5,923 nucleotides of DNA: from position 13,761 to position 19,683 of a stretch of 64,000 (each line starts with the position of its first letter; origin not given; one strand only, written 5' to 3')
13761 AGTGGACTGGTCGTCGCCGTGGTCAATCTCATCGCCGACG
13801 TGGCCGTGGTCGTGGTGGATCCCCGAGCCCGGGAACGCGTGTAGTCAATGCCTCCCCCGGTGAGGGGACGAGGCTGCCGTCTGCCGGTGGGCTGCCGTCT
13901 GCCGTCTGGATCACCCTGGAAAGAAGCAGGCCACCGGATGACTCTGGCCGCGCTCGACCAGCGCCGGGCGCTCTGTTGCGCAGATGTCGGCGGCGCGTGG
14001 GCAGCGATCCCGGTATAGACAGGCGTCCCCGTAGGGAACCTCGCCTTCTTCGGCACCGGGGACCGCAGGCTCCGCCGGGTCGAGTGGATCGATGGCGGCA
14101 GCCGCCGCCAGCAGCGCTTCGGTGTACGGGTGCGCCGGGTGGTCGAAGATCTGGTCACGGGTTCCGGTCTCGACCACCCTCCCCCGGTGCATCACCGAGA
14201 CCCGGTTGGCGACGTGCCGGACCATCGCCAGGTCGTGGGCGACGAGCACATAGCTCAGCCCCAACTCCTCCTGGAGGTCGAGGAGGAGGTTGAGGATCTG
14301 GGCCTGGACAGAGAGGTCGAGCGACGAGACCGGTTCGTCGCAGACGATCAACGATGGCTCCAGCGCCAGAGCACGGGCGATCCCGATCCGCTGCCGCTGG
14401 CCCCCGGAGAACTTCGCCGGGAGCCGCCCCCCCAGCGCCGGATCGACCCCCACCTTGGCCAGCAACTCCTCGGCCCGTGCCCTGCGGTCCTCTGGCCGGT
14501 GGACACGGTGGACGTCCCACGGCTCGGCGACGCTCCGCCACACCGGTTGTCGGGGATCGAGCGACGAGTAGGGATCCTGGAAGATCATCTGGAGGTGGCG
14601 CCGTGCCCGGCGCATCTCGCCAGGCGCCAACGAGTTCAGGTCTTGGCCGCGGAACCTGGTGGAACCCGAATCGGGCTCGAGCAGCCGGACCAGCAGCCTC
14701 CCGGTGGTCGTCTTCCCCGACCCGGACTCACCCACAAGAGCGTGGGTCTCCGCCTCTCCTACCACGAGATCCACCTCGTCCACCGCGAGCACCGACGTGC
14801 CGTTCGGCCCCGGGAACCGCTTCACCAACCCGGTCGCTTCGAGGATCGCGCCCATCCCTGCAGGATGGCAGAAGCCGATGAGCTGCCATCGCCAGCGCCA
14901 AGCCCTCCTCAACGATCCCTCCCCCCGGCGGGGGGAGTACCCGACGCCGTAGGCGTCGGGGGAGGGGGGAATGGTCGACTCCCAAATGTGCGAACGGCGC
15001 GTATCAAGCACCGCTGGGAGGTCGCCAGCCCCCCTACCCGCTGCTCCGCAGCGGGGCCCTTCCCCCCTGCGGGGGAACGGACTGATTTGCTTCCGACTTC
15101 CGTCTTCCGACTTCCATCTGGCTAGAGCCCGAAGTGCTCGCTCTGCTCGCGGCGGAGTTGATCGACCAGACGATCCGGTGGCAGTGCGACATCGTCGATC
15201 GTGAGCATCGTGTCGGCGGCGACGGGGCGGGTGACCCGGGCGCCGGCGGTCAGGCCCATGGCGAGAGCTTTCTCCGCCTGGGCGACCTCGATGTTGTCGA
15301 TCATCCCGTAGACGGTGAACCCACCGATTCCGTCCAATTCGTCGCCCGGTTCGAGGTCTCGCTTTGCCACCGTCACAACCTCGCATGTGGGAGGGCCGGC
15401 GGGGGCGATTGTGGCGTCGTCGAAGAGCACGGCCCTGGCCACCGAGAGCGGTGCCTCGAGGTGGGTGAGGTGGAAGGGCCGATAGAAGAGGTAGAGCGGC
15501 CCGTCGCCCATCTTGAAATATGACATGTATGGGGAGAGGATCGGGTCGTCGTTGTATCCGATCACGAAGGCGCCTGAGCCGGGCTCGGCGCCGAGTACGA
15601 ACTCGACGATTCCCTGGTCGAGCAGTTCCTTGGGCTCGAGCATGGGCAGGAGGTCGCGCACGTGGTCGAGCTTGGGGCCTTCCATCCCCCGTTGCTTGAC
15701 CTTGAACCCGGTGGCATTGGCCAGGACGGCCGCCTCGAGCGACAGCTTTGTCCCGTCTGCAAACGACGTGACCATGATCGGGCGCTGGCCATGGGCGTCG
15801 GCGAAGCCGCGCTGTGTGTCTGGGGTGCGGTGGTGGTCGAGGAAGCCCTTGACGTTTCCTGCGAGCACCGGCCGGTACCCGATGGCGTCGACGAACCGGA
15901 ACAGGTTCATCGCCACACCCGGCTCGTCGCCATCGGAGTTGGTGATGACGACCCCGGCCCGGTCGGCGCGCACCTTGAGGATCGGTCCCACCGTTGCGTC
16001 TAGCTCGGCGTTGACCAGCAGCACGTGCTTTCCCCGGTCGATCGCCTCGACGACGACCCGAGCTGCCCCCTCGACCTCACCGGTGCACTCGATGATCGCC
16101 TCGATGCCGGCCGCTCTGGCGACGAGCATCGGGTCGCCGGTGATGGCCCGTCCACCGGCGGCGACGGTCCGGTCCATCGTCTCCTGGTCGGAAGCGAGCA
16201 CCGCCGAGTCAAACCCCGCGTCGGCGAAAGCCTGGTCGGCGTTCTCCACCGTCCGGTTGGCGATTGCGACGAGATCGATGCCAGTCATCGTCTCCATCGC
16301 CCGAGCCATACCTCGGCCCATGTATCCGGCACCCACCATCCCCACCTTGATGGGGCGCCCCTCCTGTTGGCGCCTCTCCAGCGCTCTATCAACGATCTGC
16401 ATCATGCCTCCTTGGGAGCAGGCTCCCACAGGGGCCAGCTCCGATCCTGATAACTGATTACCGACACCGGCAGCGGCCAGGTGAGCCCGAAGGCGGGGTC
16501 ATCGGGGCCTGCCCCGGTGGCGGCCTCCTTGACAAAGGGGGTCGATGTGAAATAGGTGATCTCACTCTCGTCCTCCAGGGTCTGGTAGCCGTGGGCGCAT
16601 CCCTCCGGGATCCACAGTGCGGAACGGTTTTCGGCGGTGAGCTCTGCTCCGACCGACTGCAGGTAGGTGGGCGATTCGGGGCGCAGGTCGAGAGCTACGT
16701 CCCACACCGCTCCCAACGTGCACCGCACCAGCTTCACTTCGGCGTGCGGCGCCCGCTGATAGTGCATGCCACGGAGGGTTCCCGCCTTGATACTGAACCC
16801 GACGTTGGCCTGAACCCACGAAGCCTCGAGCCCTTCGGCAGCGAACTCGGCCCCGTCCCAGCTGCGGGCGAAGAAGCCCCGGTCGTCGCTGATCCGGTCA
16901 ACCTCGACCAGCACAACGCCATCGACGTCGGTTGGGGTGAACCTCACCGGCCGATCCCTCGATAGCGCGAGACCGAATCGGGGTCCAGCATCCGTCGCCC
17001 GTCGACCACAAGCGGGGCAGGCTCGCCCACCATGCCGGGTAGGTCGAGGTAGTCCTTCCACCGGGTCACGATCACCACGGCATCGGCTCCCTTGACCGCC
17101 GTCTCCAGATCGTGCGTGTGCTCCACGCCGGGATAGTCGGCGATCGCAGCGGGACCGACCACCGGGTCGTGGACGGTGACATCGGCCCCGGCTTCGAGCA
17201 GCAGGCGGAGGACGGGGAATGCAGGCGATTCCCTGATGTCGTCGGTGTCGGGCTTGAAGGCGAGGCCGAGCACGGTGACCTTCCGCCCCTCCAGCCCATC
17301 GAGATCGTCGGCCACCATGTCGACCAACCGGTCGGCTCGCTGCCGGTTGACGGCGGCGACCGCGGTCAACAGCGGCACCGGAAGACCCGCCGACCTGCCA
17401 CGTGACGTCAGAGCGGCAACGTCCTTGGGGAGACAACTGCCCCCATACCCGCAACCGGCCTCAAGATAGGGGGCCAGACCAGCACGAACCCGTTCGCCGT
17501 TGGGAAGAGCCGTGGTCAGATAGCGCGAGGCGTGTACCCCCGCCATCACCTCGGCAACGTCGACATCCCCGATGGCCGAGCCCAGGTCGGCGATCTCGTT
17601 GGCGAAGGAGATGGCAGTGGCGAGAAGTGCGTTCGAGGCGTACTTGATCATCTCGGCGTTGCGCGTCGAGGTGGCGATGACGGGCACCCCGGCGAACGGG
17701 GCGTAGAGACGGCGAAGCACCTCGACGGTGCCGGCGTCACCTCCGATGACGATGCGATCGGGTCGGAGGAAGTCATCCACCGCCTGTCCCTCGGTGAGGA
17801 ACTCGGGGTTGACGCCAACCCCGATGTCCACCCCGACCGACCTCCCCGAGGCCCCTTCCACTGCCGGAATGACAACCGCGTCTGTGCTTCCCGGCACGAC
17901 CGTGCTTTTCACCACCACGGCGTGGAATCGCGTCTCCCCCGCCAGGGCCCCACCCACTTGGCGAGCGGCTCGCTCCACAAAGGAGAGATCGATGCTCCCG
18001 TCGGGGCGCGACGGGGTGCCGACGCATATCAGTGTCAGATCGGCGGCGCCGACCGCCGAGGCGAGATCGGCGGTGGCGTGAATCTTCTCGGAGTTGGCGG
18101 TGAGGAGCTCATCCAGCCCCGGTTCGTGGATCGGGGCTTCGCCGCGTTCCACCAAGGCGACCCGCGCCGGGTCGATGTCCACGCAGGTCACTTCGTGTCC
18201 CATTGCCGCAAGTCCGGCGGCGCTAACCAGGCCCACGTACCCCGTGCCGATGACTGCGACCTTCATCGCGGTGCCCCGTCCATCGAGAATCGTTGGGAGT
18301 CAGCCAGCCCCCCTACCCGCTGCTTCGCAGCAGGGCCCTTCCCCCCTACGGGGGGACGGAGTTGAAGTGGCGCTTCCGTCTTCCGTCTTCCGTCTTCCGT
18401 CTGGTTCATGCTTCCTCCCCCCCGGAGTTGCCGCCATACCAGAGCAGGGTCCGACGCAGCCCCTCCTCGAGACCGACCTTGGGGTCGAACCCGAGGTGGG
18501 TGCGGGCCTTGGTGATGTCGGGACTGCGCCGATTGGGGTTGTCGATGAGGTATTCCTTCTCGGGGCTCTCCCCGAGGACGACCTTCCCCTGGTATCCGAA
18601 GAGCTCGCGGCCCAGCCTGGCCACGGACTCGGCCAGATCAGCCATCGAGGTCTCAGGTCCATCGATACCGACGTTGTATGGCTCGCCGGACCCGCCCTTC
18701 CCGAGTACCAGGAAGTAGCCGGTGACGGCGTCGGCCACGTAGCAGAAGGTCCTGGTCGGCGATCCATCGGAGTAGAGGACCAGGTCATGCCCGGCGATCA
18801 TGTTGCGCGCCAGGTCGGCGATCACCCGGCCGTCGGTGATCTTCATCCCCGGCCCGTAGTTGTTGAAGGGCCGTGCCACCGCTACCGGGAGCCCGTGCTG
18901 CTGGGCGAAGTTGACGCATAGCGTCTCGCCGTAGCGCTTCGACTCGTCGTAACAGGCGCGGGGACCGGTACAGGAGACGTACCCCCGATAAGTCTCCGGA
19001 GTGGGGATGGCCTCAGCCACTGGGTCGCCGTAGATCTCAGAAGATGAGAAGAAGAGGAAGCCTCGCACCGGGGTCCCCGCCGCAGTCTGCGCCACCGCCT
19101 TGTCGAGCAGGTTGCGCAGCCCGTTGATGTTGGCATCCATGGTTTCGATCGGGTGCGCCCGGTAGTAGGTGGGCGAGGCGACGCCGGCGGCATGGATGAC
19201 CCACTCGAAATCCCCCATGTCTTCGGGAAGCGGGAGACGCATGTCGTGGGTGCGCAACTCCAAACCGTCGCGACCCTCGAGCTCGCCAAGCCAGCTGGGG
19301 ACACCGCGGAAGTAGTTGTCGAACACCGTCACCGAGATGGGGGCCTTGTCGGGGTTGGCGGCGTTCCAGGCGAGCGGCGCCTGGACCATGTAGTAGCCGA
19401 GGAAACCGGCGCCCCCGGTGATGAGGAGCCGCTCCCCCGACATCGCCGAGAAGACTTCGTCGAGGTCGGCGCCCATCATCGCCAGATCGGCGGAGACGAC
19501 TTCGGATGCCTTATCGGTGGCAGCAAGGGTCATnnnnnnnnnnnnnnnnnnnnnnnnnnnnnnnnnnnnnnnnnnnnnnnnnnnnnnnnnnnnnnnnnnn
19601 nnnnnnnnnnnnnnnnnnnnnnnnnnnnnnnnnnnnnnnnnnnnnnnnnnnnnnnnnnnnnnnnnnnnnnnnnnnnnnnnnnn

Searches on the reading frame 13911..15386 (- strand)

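Call 22: search_protein_families(library=pfam, proteins=[window:13911-15386:-])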
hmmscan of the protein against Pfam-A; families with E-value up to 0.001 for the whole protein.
window:13911-15386:- (491 aa): 4 families
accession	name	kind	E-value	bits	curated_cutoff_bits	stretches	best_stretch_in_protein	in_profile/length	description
PF00005.33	ABC_tran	-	3.5e-28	99.4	25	1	203-353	2-136/137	ABC transporter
PF08352.17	oligo_HPY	-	1.2e-13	51.6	27.1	1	405-469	1-65/65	Oligopeptide/dipeptide transporter, C-terminal region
PF13304.12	AAA_21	-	0.00012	22.7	27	0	319-376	231-290/304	AAA domain, putative AbiEii toxin, Type IV TA system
PF13401.12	AAA_22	-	0.00018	22.3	27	0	216-283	9-33/130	AAA domain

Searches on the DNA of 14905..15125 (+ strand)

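Call 84: search_dna_similar(query=window:14905-15125:+, collection=plasmids, mode=distant, max_rows=10)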
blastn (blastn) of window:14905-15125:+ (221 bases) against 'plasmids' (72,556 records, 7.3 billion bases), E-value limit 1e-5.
No match.

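Call 85: search_dna_similar(query=window:14905-15125:+, collection=phages, mode=distant, max_rows=10)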
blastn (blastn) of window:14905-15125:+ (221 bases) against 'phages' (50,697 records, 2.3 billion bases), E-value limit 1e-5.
No match.

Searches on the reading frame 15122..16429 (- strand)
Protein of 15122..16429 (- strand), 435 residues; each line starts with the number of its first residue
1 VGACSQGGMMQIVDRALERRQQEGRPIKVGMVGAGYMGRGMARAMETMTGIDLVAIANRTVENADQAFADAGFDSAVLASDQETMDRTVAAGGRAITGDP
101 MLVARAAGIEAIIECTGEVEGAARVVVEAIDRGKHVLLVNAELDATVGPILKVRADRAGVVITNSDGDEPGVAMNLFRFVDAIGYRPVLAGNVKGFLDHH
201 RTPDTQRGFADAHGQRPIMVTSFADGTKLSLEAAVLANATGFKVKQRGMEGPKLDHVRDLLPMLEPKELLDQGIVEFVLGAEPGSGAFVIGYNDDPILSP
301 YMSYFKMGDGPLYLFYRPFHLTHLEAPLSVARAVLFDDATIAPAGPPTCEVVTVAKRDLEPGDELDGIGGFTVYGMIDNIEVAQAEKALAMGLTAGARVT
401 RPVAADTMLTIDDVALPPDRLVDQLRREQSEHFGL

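Call 22: search_protein_families(library=pfam, proteins=[window:15122-16429:-])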
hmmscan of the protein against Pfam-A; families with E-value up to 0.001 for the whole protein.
window:15122-16429:- (435 aa): 5 families
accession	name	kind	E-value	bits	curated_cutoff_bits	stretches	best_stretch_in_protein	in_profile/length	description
PF21135.2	DRL_cat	-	3.1e-48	164.3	27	1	167-326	1-164/164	Oxidoreductase DRL, catalytic domain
PF08666.17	SAF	-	8.7e-06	26.6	21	1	352-414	3-62/63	SAF domain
PF03447.22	NAD_binding_3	-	7.9e-05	23.8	24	1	33-143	1-92/116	Homoserine dehydrogenase, NAD binding domain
PF01488.26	Shikimate_DH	-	0.00014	22.3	24.3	1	27-67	13-52/138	Shikimate / quinate 5-dehydrogenase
PF01408.29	GFO_IDH_MocA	-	0.00024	22.2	24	1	27-137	1-90/120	Oxidoreductase family, NAD-binding Rossmann fold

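Call 64: find_homologous_proteins(query=window:15122-16405:-, max_evalue=1e-100)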
Query window:15122-16405:- (427 aa): 7486 proteins with E <= 1e-100 among 8000 candidates; the best 120 are listed.
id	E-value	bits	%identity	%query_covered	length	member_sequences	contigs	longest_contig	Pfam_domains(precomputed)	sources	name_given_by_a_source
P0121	2.0e-265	899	96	100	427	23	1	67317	PF08666.18,PF21135.3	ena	-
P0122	2.4e-242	823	93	93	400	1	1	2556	PF08666.18,PF21135.3,PF03447.23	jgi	jgi:predicted homoserine dehydrogenase-like protein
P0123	1.1e-207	708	74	100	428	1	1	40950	PF01408.29,PF21135.3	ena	-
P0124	2.8e-207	707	74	100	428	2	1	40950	PF01408.29,PF21135.3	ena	-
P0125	8.9e-207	705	75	99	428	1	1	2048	PF01408.29,PF21135.3,PF03447.23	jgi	jgi:predicted homoserine dehydrogenase-like protein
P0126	2.8e-206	704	75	99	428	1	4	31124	PF01408.29,PF21135.3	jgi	jgi:predicted homoserine dehydrogenase-like protein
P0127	3.2e-206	704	74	100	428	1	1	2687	PF08666.18,PF21135.3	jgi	jgi:predicted homoserine dehydrogenase-like protein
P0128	3.2e-206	704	74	100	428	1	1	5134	PF08666.18,PF21135.3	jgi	-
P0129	1.2e-205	702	74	100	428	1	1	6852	PF01408.29,PF21135.3,PF03447.23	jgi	jgi:predicted homoserine dehydrogenase-like protein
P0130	1.6e-205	701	75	99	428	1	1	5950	PF01408.29,PF21135.3,PF03447.23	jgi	jgi:predicted homoserine dehydrogenase-like protein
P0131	2.1e-205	701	75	99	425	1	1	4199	PF01408.29,PF21135.3,PF03447.23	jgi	jgi:predicted homoserine dehydrogenase-like protein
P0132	2.2e-205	701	74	100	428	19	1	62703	PF01408.29,PF21135.3,PF03447.23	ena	-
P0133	3.2e-205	700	74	99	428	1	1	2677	PF01408.29,PF21135.3,PF03447.23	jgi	jgi:predicted homoserine dehydrogenase-like protein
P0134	3.4e-205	700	74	99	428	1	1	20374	PF01408.29,PF21135.3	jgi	jgi:predicted homoserine dehydrogenase-like protein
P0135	3.8e-205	700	74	100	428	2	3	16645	PF21135.3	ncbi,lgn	ncbi:MAG: NAD(P)H-dependent oxidoreductase [Egibacteraceae bacterium]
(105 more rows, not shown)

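Call 65: find_encoding_contigs(protein=P0121, flank=6000, max_places=4)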
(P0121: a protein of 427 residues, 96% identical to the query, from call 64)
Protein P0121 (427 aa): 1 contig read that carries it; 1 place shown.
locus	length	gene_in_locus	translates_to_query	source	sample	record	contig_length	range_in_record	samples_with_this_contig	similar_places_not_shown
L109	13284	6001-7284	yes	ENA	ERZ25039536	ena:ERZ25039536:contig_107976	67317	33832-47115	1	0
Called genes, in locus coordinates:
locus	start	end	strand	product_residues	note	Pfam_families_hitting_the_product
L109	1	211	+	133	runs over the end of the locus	PF00550:PP-binding (weak)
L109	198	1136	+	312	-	PF00685:Sulfotransfer_1, PF13469:Sulfotransfer_3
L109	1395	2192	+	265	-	PF00483:NTP_transferase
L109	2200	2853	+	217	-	PF02585:PIG-L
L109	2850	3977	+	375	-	PF01370:Epimerase, PF01073:3Beta_HSD (weak), PF07993:NAD_binding_4 (faint), PF16363:GDP_Man_Dehyd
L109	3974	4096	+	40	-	-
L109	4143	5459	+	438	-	PF01210:NAD_Gly3P_dh_N (faint), PF01262:AlaDh_PNT_C (faint), PF03721:UDPG_MGDP_dh_N, PF03807:F420_oxidored (faint), PF00984:UDPG_MGDP_dh, PF03720:UDPG_MGDP_dh_C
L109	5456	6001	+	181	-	PF00908:dTDP_sugar_isom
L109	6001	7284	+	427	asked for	PF21135:DRL_cat, PF08666:SAF (weak)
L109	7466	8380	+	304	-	PF00005:ABC_tran, PF08352:oligo_HPY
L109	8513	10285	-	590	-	PF12911:OppC_N (weak), PF00528:BPD_transp_1, PF19300:BPD_transp_1_N, PF00528:BPD_transp_1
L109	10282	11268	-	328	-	PF00005:ABC_tran, PF08352:oligo_HPY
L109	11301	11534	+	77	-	-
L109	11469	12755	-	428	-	PF00496:SBP_bac_5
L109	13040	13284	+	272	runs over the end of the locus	PF01048:PNP_UDP_1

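Call 66: find_encoding_contigs(protein=P0122, flank=3000, max_places=2)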
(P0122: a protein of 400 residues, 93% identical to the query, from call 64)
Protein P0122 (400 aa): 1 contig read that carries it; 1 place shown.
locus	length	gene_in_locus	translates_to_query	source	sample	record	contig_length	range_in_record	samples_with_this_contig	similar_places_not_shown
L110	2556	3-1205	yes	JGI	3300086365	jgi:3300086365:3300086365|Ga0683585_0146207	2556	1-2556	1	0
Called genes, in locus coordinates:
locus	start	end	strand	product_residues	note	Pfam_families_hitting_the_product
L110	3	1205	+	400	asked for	PF03447:NAD_binding_3 (faint), PF21135:DRL_cat, PF08666:SAF (weak)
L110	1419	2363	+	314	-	PF00005:ABC_tran, PF08352:oligo_HPY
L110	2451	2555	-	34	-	?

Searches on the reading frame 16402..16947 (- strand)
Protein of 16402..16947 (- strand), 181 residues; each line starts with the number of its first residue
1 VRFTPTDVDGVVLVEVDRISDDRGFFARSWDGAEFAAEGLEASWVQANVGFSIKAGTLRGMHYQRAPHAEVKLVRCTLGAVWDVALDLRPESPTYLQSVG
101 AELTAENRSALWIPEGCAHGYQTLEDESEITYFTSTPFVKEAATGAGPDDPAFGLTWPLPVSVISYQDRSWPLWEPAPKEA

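Call 91: search_protein_families(library=pfam, proteins=[window:16402-16947:-], max_evalue=0.00001)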
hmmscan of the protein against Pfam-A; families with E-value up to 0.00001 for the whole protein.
window:16402-16947:- (181 aa): 1 family
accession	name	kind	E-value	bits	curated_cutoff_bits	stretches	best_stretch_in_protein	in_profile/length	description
PF00908.23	dTDP_sugar_isom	-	2.6e-56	190.4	27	1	6-174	2-166/168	dTDP-4-dehydrorhamnose 3,5-epimerase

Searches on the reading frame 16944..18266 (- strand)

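Call 91: search_protein_families(library=pfam, proteins=[window:16944-18266:-], max_evalue=0.00001)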
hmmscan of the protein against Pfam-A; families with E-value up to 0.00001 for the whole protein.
window:16944-18266:- (440 aa): 3 families
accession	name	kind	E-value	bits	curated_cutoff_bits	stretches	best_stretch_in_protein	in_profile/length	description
PF03721.20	UDPG_MGDP_dh_N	-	8.3e-56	189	27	1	1-182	1-181/187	UDP-glucose/GDP-mannose dehydrogenase family, NAD binding domain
PF03720.21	UDPG_MGDP_dh_C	-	4.4e-30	104.5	30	1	332-429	2-103/103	UDP-glucose/GDP-mannose dehydrogenase family, UDP binding domain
PF00984.24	UDPG_MGDP_dh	-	2.3e-24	85.8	25.4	1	202-308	1-93/94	UDP-glucose/GDP-mannose dehydrogenase family, central domain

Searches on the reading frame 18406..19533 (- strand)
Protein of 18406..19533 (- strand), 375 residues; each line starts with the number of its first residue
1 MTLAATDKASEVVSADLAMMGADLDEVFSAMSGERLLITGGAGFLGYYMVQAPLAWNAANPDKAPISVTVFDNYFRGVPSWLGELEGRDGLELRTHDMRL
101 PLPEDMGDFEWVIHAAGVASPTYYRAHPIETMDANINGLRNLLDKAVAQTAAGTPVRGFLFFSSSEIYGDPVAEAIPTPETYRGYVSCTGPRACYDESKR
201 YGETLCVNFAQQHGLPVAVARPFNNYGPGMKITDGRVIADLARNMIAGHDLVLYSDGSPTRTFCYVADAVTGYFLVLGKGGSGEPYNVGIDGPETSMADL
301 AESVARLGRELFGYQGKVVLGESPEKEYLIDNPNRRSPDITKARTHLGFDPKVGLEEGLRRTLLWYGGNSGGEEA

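Call 74: search_protein_families(library=pfam, proteins=[window:18406-19533:-], max_evalue=0.01)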
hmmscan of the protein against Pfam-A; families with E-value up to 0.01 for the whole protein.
window:18406-19533:- (375 aa): 4 families
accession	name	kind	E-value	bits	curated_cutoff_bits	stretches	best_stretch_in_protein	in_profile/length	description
PF01370.27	Epimerase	-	1.2e-42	146.5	20.9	1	37-289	2-240/240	NAD dependent epimerase/dehydratase family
PF16363.11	GDP_Man_Dehyd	-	4.3e-31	109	27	1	109-362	76-332/332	GDP-mannose 4,6 dehydratase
PF01073.25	3Beta_HSD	-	4.1e-08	33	22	1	37-235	1-191/280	3-beta hydroxysteroid dehydrogenase/isomerase family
PF07993.18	NAD_binding_4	-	3e-05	23.7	20.1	0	112-222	92-204/258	Male sterility protein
